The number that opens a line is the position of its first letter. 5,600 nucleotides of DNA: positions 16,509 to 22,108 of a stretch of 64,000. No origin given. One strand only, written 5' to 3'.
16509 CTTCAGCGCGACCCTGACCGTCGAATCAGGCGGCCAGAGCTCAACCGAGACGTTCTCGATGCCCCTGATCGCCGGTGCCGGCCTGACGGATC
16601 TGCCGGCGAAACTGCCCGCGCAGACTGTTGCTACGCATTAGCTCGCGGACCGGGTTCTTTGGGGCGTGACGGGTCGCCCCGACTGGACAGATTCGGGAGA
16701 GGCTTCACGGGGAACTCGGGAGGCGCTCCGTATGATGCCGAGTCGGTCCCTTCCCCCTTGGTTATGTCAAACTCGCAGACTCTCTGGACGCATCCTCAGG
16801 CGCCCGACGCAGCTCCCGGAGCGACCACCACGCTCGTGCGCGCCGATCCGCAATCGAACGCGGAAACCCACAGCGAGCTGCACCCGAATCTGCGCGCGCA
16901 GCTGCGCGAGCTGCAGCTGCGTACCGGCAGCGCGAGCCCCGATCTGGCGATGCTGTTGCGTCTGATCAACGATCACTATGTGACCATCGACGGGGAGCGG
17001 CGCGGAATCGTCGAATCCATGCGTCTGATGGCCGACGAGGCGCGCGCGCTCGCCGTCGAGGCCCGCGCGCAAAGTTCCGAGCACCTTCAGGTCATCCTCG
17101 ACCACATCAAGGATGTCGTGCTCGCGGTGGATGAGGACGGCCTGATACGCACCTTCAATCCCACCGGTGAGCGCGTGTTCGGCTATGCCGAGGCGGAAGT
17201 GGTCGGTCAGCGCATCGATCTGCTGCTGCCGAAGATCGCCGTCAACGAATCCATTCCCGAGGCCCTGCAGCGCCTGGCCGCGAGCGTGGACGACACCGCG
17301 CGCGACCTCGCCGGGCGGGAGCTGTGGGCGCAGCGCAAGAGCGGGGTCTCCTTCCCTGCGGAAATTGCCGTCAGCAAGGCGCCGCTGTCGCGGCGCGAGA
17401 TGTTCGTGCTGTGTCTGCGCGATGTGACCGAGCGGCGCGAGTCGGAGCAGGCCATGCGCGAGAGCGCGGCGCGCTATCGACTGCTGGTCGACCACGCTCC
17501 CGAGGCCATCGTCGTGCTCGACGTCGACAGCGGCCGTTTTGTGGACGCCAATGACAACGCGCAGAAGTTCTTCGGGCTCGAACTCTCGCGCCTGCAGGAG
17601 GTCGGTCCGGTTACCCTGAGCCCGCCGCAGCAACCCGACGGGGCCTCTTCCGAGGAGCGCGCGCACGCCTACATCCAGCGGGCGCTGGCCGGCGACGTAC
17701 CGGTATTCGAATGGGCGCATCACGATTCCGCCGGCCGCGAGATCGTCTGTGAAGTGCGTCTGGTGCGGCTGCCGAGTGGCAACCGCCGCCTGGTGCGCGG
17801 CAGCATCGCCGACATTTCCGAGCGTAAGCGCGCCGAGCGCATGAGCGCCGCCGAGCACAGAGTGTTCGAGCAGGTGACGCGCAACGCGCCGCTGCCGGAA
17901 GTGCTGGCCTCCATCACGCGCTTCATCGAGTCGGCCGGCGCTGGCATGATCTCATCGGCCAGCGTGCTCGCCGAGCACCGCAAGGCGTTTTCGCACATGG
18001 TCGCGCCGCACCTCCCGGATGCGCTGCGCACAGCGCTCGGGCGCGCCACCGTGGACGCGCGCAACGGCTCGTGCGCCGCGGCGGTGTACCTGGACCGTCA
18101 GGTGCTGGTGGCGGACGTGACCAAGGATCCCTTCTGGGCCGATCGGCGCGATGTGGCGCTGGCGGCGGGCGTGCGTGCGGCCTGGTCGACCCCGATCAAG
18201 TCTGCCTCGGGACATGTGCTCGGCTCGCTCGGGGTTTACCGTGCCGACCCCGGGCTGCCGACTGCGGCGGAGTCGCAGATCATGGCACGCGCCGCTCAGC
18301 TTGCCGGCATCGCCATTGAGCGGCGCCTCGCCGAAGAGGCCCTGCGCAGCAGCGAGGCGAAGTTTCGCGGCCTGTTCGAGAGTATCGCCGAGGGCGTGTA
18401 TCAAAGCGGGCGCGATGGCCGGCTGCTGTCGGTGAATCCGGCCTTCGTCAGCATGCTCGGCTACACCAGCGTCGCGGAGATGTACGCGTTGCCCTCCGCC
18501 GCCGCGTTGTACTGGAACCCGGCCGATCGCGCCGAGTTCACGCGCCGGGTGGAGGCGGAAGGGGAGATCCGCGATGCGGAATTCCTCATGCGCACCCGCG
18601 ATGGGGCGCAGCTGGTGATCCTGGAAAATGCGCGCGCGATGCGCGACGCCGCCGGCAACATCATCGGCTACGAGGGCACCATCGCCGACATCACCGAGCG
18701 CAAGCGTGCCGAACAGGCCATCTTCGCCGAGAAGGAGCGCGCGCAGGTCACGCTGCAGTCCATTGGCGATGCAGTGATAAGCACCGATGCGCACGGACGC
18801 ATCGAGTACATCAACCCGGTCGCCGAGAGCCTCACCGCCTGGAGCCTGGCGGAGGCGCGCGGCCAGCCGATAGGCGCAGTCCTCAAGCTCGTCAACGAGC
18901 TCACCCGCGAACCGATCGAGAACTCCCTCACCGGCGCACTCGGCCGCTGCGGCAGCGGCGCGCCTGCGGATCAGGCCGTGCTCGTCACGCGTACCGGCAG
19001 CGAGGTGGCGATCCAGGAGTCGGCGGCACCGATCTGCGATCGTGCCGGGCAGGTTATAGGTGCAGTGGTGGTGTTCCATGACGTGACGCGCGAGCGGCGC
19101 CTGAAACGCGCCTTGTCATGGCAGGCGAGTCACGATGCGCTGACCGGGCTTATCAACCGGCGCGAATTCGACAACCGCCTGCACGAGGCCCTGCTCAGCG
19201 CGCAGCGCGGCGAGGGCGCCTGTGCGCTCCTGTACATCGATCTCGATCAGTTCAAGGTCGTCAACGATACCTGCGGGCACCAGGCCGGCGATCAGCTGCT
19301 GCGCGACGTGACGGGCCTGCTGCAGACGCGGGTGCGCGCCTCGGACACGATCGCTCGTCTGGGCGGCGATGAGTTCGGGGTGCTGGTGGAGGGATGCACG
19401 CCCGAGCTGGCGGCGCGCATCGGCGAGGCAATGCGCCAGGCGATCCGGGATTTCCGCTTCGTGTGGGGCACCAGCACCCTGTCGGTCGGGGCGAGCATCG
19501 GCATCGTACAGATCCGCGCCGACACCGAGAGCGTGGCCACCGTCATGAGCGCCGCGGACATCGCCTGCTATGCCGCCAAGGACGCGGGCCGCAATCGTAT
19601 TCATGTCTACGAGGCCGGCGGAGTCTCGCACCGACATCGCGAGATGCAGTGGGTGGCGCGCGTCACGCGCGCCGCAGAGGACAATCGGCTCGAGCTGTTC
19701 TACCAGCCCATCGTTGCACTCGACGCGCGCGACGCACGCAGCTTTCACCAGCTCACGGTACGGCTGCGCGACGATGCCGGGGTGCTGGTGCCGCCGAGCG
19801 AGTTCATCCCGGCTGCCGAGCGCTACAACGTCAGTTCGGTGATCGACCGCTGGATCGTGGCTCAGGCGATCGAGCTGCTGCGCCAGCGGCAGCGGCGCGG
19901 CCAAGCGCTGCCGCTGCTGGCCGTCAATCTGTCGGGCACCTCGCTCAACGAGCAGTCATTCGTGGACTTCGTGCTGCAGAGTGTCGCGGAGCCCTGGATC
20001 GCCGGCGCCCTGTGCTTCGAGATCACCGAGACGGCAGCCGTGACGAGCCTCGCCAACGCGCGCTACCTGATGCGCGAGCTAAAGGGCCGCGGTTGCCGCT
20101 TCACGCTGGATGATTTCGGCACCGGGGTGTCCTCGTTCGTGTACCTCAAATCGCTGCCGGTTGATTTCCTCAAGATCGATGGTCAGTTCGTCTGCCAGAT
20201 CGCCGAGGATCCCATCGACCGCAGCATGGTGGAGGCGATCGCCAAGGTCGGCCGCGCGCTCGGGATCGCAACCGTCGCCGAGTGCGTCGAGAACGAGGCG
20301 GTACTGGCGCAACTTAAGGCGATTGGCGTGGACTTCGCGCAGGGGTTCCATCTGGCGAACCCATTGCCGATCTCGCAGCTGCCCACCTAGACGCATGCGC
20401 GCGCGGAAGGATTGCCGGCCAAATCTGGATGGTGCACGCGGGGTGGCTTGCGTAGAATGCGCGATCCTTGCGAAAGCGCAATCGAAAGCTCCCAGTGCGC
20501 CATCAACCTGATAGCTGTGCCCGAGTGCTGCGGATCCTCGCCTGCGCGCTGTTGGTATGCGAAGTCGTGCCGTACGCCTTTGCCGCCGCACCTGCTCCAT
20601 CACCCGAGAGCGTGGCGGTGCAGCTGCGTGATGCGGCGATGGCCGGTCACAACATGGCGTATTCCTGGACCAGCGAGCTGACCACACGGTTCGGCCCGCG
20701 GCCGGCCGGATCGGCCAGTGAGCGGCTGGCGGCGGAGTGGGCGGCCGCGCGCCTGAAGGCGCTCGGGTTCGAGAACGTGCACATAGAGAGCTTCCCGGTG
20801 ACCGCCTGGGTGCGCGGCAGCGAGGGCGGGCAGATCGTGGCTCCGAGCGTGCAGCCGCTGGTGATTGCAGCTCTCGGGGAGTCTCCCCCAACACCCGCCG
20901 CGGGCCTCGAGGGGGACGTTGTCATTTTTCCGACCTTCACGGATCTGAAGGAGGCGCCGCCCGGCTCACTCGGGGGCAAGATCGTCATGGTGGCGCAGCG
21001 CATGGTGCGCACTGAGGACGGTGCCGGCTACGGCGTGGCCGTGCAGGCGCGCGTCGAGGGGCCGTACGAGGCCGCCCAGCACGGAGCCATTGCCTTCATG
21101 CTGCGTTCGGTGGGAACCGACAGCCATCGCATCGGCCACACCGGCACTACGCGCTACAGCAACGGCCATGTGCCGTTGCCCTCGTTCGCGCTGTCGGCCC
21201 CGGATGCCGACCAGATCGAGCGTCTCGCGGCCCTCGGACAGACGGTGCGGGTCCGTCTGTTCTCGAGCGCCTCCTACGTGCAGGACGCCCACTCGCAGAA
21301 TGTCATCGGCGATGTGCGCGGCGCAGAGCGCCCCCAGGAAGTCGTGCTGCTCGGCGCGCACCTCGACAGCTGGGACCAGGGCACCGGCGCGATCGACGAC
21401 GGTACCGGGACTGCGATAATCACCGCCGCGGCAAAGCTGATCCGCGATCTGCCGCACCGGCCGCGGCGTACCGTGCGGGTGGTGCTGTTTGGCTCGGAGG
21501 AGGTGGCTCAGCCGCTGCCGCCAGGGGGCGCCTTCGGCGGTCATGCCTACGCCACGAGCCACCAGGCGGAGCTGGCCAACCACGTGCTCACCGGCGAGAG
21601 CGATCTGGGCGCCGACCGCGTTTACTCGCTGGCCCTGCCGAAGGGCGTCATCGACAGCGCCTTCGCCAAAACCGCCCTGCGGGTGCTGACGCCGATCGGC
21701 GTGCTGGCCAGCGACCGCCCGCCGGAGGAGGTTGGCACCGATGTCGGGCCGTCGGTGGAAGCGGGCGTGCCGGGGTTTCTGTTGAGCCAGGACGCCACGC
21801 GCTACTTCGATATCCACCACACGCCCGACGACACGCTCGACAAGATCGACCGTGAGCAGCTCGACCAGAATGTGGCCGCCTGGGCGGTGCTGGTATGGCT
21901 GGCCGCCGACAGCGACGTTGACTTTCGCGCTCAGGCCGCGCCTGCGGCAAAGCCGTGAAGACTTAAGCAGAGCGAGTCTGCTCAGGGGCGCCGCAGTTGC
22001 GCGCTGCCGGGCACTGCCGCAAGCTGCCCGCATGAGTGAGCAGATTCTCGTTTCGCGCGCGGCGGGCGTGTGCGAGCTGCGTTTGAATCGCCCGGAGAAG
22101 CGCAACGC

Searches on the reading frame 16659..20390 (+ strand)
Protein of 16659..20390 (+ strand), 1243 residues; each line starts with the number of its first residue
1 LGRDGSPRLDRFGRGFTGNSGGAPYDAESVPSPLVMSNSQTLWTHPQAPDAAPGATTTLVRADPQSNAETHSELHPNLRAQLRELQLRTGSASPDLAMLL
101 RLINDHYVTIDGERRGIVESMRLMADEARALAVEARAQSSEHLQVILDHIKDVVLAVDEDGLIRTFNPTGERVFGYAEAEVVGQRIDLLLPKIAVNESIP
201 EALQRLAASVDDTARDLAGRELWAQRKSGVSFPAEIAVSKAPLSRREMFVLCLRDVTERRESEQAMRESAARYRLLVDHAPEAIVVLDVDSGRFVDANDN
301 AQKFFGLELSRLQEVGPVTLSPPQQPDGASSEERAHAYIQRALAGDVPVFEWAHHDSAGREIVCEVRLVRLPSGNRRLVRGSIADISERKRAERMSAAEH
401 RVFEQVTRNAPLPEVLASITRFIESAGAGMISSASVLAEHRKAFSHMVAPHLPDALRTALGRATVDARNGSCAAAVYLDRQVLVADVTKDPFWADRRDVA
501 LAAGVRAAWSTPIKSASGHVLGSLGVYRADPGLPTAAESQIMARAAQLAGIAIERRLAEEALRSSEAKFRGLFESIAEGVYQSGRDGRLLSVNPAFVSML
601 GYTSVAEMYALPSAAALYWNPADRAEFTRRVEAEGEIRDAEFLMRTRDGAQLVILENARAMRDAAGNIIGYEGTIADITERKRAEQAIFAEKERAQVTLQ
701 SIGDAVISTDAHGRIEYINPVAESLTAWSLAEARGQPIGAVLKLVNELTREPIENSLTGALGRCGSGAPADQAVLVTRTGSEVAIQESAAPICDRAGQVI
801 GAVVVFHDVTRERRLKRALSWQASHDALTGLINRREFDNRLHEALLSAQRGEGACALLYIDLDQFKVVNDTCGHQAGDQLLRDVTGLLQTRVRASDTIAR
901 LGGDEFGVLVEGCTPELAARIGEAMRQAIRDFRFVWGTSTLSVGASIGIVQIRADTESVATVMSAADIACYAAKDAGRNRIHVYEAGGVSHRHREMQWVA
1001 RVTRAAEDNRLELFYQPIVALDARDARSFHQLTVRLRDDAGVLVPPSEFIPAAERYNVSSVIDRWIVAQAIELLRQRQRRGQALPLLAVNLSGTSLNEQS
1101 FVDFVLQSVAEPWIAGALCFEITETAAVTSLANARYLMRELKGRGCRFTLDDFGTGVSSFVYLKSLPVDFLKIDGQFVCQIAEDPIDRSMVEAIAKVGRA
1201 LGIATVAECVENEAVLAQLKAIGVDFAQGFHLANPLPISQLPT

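Call 42: search_protein_families(library=pfam, proteins=[window:16659-20390:+], max_evalue=0.0001)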
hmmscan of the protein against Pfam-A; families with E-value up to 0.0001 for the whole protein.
window:16659-20390:+ (1243 aa): 10 families
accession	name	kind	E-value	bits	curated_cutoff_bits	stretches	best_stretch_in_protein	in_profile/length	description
PF00563.25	EAL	-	2.4e-60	204.3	31.3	1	1001-1235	3-236/236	EAL domain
PF08448.16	PAS_4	-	2.6e-45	153.6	23.1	4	700-814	2-110/110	PAS fold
PF00990.26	GGDEF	-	2e-44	151.6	23.8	1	823-980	1-161/161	Diguanylate cyclase, GGDEF domain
PF00989.32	PAS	-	4.1e-40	136.8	22.6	4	696-809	4-113/113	PAS fold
PF13426.13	PAS_9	-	1.2e-36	125.5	27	3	154-258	5-103/103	PAS domain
PF13188.13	PAS_8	-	1e-28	98.6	21.8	2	271-315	1-43/65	PAS domain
PF01590.32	GAF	-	1e-10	42.7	22.4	1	447-553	34-133/133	GAF domain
PF08447.18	PAS_3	-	2.1e-10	41.1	25.6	1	590-675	2-89/89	PAS fold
PF13185.12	GAF_2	-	9.5e-09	36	28.6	1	412-554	4-136/136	GAF domain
PF12860.13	PAS_7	-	2.8e-08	34.3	27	0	574-686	2-115/115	PAS fold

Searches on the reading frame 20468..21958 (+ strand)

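Call 43: search_protein_families(library=pfam, proteins=[window:20468-21958:+], max_evalue=0.0001)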
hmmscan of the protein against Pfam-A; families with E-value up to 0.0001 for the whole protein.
window:20468-21958:+ (496 aa): 1 family
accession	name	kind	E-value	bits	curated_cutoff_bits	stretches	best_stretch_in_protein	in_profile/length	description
PF04389.22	Peptidase_M28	-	5.7e-26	91.9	21.3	1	278-474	1-191/193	Peptidase family M28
